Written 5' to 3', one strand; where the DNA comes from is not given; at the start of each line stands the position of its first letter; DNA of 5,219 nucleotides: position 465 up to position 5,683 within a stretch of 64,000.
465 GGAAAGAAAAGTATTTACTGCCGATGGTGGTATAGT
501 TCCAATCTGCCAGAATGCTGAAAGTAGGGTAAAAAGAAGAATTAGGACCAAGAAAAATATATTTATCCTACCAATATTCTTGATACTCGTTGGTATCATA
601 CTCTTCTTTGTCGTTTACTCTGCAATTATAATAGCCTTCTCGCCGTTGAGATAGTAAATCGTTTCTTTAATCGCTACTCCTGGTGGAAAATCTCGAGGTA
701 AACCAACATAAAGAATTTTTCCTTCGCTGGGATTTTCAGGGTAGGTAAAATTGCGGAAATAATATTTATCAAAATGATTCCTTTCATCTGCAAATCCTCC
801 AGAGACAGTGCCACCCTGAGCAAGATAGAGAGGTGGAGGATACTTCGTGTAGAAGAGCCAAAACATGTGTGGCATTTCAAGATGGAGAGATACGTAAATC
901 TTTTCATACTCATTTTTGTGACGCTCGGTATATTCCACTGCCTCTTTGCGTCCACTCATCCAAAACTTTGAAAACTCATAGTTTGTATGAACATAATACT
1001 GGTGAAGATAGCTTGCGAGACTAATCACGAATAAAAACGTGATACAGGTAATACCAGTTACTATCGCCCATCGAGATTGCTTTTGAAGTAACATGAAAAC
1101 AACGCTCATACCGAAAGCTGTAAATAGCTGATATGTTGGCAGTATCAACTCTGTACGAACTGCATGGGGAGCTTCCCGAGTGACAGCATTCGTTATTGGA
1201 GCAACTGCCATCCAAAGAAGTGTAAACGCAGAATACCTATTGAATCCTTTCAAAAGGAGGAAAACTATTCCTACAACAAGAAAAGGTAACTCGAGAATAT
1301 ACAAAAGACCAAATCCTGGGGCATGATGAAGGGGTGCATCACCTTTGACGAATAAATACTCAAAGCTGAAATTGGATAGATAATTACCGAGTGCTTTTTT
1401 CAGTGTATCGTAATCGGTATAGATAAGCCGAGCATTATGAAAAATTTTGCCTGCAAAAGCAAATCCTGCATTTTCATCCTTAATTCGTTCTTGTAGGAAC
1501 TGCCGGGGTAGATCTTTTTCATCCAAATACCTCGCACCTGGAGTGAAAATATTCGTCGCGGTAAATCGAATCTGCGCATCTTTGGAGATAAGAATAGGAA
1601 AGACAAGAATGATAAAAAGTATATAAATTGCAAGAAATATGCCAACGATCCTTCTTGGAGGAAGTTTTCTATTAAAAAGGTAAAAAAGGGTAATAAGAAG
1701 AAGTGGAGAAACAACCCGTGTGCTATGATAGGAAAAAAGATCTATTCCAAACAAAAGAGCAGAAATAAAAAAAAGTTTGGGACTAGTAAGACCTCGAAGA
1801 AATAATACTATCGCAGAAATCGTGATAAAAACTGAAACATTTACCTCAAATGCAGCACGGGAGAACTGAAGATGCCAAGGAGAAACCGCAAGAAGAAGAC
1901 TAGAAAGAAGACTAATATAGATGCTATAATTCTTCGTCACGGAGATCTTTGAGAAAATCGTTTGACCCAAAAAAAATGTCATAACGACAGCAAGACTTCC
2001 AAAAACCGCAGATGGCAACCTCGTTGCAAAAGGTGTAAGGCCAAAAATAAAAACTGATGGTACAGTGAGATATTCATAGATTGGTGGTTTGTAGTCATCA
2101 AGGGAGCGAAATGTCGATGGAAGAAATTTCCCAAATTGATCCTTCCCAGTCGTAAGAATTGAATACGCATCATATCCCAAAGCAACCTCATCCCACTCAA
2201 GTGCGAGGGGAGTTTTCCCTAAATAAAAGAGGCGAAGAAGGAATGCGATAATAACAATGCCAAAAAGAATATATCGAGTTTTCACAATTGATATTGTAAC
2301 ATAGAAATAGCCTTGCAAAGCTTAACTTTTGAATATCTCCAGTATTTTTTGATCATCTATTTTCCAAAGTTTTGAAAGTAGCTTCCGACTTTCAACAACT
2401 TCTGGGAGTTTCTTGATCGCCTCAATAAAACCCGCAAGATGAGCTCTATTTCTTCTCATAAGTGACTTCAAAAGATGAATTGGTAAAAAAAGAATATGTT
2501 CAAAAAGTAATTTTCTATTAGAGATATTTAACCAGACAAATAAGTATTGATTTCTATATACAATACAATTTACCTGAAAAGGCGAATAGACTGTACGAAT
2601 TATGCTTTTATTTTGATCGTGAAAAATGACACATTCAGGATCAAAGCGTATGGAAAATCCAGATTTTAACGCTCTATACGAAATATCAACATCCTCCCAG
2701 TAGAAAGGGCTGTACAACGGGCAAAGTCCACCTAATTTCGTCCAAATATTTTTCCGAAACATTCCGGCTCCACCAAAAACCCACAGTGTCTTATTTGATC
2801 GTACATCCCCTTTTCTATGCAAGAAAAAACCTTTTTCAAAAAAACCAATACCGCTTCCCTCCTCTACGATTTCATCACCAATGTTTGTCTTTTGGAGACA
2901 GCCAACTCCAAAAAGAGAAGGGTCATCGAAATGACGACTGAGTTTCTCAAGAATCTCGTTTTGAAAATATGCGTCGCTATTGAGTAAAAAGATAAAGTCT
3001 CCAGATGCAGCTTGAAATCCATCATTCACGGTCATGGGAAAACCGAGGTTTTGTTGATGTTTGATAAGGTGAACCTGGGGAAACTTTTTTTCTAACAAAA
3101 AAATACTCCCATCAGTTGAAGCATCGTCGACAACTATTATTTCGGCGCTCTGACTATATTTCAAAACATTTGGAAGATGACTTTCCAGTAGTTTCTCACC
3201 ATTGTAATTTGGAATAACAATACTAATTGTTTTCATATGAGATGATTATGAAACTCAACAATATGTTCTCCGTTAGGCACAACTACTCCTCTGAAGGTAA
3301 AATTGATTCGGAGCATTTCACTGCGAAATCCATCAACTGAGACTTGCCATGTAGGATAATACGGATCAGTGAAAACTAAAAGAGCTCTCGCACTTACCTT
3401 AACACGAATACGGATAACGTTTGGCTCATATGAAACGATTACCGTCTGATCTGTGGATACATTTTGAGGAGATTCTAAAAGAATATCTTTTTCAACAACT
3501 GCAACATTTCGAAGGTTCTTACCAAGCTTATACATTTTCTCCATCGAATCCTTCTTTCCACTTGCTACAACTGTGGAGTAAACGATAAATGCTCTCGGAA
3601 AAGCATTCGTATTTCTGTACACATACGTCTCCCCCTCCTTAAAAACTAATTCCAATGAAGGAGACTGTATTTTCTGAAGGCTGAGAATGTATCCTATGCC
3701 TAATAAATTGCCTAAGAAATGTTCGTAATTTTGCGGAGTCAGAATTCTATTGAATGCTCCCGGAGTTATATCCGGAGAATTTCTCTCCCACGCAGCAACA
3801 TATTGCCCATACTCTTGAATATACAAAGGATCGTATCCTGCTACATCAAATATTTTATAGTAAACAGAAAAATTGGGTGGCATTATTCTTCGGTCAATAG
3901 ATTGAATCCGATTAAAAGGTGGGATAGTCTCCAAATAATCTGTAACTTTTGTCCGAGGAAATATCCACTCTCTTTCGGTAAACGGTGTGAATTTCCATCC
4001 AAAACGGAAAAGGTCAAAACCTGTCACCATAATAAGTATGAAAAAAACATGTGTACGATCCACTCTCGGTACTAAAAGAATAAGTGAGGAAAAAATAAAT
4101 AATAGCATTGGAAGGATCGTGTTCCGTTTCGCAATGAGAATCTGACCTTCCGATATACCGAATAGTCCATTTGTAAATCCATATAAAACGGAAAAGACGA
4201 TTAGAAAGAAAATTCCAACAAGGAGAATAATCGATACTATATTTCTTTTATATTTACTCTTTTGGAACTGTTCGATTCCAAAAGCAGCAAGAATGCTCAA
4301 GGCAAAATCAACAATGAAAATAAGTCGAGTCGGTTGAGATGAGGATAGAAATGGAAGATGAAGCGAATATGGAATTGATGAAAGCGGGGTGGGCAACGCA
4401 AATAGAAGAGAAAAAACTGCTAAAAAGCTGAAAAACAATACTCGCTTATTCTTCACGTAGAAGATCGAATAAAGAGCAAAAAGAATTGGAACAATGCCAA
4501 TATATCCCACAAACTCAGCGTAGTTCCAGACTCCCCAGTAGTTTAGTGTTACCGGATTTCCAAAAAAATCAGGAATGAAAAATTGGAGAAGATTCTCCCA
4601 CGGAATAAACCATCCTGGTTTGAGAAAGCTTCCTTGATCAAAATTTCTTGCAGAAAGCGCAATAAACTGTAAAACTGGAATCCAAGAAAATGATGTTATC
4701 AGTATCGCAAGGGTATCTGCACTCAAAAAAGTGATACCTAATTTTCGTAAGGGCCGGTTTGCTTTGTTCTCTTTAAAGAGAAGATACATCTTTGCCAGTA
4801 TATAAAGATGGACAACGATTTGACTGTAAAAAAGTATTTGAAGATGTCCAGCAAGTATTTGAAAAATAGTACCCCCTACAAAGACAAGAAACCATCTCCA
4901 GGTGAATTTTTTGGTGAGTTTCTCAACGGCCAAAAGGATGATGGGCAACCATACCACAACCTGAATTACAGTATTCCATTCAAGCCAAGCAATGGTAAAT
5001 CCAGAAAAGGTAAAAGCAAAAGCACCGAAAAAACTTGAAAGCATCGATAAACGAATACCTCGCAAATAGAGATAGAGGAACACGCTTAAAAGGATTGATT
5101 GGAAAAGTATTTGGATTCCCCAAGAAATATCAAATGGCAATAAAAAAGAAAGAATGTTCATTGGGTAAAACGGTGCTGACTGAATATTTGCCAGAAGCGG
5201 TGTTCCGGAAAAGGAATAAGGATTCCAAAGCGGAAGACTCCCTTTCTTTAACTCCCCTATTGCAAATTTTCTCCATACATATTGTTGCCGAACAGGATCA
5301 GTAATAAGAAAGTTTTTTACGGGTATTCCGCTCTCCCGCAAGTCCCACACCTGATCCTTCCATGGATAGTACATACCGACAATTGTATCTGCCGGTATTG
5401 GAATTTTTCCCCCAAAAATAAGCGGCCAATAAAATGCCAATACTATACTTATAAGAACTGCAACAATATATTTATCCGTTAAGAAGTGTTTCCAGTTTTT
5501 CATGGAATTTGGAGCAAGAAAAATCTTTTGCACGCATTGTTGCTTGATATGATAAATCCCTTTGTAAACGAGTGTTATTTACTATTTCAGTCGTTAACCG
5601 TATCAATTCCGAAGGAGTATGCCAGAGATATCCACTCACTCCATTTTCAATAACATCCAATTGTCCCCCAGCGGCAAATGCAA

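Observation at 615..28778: Exceptional density of GT-C membrane glycosyltransferases paired with polyprenol-phosphate sugar synthases and GtrA (multiple Gtr-like three-component modules)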

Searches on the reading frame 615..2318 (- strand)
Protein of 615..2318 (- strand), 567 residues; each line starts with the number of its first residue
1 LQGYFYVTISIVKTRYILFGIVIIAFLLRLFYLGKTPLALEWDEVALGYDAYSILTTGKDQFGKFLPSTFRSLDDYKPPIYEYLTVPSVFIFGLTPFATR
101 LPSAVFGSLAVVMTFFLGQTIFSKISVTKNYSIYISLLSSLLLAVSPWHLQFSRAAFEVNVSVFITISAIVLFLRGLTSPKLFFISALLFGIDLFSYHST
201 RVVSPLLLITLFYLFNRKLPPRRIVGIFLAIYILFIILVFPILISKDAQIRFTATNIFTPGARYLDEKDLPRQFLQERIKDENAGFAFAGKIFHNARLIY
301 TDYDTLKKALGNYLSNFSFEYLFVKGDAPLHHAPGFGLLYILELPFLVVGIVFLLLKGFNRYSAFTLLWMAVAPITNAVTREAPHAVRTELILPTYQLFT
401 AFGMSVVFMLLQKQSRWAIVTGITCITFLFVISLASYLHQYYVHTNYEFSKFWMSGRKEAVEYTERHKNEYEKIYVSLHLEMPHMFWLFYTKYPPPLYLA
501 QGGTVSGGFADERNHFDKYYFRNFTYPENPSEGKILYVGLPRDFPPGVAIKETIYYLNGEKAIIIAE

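Call 3: search_protein_families(library=pfam, proteins=[window:615-2318:-], max_evalue=0.01)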
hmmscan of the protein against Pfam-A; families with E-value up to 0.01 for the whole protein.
window:615-2318:- (567 aa): 1 family
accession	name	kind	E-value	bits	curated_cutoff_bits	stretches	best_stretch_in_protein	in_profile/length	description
PF13231.12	PMT_2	-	0.00061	20.5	26.1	1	77-243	2-158/160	Dolichyl-phosphate-mannose-protein mannosyltransferase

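Call 10: search_protein_families(library=ncbifam, proteins=[window:615-2318:-], max_evalue=1)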
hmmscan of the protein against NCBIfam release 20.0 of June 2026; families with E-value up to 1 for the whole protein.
window:615-2318:- (567 aa): 0 families

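Call 58: search_solved_structures(query=A4, max_evalue=1)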
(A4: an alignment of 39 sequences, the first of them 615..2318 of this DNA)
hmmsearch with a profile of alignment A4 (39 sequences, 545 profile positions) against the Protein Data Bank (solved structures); distinct sequences matched with E-value up to 1: 2.
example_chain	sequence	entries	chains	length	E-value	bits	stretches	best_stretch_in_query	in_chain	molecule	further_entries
5ezm_A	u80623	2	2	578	0.0016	20.3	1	69-231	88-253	4-amino-4-deoxy-L-arabinose transferase or related glycosyltransferases of PMT family | 4-amino-4-deoxy-L-arabinose (L-Ara4N) transferase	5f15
6el2_A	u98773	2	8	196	0.56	11.9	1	402-469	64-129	Transcriptional regulator TetR family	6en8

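Call 60: search_protein_families(library=pfam, alignment_id=A4, max_evalue=0.01)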
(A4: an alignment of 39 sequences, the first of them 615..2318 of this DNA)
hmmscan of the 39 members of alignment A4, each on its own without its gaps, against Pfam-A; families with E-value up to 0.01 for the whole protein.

A. member 1, window:615-2318:- (567 aa): 1 family
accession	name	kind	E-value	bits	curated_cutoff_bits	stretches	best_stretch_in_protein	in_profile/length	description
PF13231.12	PMT_2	-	0.00061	20.5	26.1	1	77-243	2-158/160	Dolichyl-phosphate-mannose-protein mannosyltransferase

B. families by the number of members that match (of 39 scanned): 8 families
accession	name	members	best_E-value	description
PF13231.12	PMT_2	39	4.5e-16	Dolichyl-phosphate-mannose-protein mannosyltransferase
PF02366.24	PMT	28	2.5e-14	Dolichyl-phosphate-mannose-protein mannosyltransferase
PF03779.20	SPW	4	0.00019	SPW repeat domain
PF19529.4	DUF6057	3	0.0013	Family of unknown function (DUF6057)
PF14264.12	Glucos_trans_II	2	4.5e-05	Glucosyl transferase GtrII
PF13567.11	DUF4131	1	0.0012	Domain of unknown function (DUF4131)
PF24124.1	YphA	1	0.0024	YphA-like integral membrane protein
PF10251.14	PEN-2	1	0.0048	Presenilin enhancer-2 subunit of gamma secretase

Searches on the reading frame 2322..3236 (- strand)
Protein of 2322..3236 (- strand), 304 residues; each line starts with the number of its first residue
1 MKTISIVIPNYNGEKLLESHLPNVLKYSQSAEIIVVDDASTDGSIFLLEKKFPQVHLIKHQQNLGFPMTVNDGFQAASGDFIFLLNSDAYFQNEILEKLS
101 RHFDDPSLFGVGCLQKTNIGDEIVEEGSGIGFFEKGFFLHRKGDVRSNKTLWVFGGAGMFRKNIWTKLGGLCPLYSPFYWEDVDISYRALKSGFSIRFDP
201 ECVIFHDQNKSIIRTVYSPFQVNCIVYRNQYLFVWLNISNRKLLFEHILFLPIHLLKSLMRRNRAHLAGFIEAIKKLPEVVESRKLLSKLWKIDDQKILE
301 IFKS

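Call 3: search_protein_families(library=pfam, proteins=[window:2322-3236:-], max_evalue=0.01)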
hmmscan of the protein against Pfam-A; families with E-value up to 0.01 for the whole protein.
window:2322-3236:- (304 aa): 4 families
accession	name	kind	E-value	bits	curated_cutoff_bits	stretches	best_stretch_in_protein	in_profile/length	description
PF00535.33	Glycos_transf_2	-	2.2e-22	80.2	23.3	1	5-161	1-161/168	Glycosyl transferase family 2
PF13641.12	Glyco_tranf_2_3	-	2.4e-14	54.3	27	1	4-206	3-211/230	Glycosyltransferase like family 2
PF10111.15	Glyco_tranf_2_2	-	1e-05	25.6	27.3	1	5-100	1-103/276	Glycosyltransferase like family 2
PF13632.12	Glyco_trans_2_3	-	0.00013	22.3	27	1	82-206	2-122/198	Glycosyl transferase family group 2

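Call 13: search_protein_families(library=ncbifam, proteins=[window:2322-3236:-], max_evalue=0.001)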
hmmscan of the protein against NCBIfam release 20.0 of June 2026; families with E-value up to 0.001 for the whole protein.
window:2322-3236:- (304 aa): 17 families
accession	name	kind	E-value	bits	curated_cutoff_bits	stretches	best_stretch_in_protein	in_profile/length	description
TIGR03965.1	mycofact_glyco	equivalog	2.1e-18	66.4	280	1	2-210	74-284/467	mycofactocin biosynthesis glycosyltransferase MftF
NF041875.1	EPS_EpsD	equivalog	6.1e-15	55.4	370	1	4-212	1-212/325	exopolysaccharide biosynthesis glycosyltransferase EpsD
TIGR03937.1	PgaC_IcaA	equivalog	1.2e-14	54.1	422.3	1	2-204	45-248/407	poly-beta-1,6-N-acetyl-D-glucosamine synthase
NF007482.0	PRK10073.1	equivalog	2.1e-14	53.3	423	1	2-99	6-106/334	glycosyltransferase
TIGR04283.1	glyco_like_mftF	equivalog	2.6e-13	50.1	182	1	4-188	1-168/221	TIGR04283 family arsenosugar biosynthesis glycosyltransferase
NF047683.1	TeichurnBiosyTuaG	equivalog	1.7e-11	44.2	400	1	3-99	7-107/252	teichuronic acid biosynthesis protein TuaG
NF038299.1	EPS_HpsN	equivalog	2.3e-08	33.4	425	1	3-107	2-110/317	hormogonium polysaccharide biosynthesis glycosyltransferase HpsN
NF050050.1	ProtGlycPglI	equivalog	7.3e-08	32.1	500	1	2-131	2-135/306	GalNAc(5)-diNAcBac-PP-undecaprenol beta-1,3-glucosyltransferase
NF053739.1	GlytfEpsEBac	equivalog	4.7e-07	29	450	1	4-111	3-115/265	glycosyltransferase EpsE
NF007986.1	PRK10714.1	equivalog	4.8e-07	29.1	529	1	2-99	6-111/316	undecaprenyl-phosphate 4-deoxy-4-formamido-L-arabinose transferase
TIGR04195.1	S_glycosyl_SunS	equivalog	7.5e-07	28.3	350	1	3-102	58-154/421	SunS family peptide S-glycosyltransferase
NF047588.1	GlcsyltransPgfSStrep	equivalog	4.4e-06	26.1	500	1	4-104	3-111/308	glycosyltransferase PgfS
TIGR03111.1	glyc2_xrt_Gpos1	hypoth_equivalog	4.7e-06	25.6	363.95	1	3-105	50-158/439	TIGR03111 family XrtG-associated glycosyltransferase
TIGR01556.1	rhamnosyltran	subfamily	5.4e-05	22.5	200.55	1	27-217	18-211/281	rhamnosyltransferase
NF038302.1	EPS_HpsE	equivalog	0.00018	20.6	300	1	4-94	3-102/307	hormogonium polysaccharide biosynthesis glycosyltransferase HpsE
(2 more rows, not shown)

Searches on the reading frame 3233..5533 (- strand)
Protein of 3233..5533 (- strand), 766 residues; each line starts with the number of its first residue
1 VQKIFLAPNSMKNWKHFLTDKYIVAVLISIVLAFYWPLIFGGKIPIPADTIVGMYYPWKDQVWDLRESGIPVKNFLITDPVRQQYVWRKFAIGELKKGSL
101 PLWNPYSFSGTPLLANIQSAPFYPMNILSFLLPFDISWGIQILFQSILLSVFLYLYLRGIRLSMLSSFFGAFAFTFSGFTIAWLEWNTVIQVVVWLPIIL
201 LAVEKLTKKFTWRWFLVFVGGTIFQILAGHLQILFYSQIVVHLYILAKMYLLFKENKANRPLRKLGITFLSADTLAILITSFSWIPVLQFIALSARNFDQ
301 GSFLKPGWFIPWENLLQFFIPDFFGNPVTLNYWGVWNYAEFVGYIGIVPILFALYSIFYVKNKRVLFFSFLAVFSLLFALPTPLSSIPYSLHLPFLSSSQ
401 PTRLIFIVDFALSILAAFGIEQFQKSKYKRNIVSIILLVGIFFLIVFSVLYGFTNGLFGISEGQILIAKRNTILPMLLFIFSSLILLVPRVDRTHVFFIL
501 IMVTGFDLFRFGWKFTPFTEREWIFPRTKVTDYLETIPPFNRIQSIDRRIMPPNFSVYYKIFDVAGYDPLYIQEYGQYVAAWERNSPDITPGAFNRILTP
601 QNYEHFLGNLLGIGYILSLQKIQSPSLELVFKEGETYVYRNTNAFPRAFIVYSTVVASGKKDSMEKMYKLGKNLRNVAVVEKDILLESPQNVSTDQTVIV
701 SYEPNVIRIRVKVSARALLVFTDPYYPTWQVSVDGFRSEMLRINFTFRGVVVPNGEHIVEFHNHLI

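Call 3: search_protein_families(library=pfam, proteins=[window:3233-5533:-], max_evalue=0.01)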
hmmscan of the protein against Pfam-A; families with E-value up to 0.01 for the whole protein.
window:3233-5533:- (766 aa): 2 families
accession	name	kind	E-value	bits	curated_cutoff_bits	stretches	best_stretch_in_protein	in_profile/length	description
PF09586.16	YfhO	-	2.7e-22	79.4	28.5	2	140-655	94-598/835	Bacterial membrane protein YfhO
PF24677.1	DUF7657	-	0.00013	21.2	26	1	130-420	106-399/401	Domain of unknown function (DUF7657)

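Call 10: search_protein_families(library=ncbifam, proteins=[window:3233-5533:-], max_evalue=1)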
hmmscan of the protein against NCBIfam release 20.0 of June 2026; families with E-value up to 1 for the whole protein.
window:3233-5533:- (766 aa): 0 families

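Call 45: find_related_loci(query=window:3233-5533:-, collection=metagenome_contigs, flank=10000)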
Query window:3233-5533:- (766 aa) in metagenome_contigs; peptide patterns used: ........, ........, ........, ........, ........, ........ (x = any residue, [..] = any of these).
282 stretches matched a pattern; 190 encode a relative of the query (tblastn E <= 1e-3); the best 80 are kept; 80 distinct loci.
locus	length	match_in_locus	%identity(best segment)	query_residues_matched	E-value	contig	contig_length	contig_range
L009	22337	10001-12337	50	3-766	0e+0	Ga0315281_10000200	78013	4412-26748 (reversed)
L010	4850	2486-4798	49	2-761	0e+0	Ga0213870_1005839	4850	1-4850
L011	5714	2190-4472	48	3-766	0e+0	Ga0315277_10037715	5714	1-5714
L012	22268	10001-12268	48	15-766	0e+0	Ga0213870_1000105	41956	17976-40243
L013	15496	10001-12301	49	9-762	0e+0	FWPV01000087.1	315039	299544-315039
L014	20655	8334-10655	47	1-766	0e+0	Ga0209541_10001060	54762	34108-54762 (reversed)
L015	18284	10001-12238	45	15-762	0e+0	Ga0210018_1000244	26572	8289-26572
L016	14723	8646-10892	45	14-762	0e+0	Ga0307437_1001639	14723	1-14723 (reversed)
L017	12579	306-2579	44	16-765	0e+0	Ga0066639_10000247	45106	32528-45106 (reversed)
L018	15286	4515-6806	44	24-765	0e+0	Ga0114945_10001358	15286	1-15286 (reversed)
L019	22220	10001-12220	46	31-765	0e+0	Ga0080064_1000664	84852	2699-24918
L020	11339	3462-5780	44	11-766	0e+0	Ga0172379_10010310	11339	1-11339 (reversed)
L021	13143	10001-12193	46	37-763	0e+0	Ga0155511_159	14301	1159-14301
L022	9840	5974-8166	46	30-762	0e+0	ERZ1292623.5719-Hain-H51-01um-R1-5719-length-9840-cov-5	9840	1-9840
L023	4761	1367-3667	44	1-761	0e+0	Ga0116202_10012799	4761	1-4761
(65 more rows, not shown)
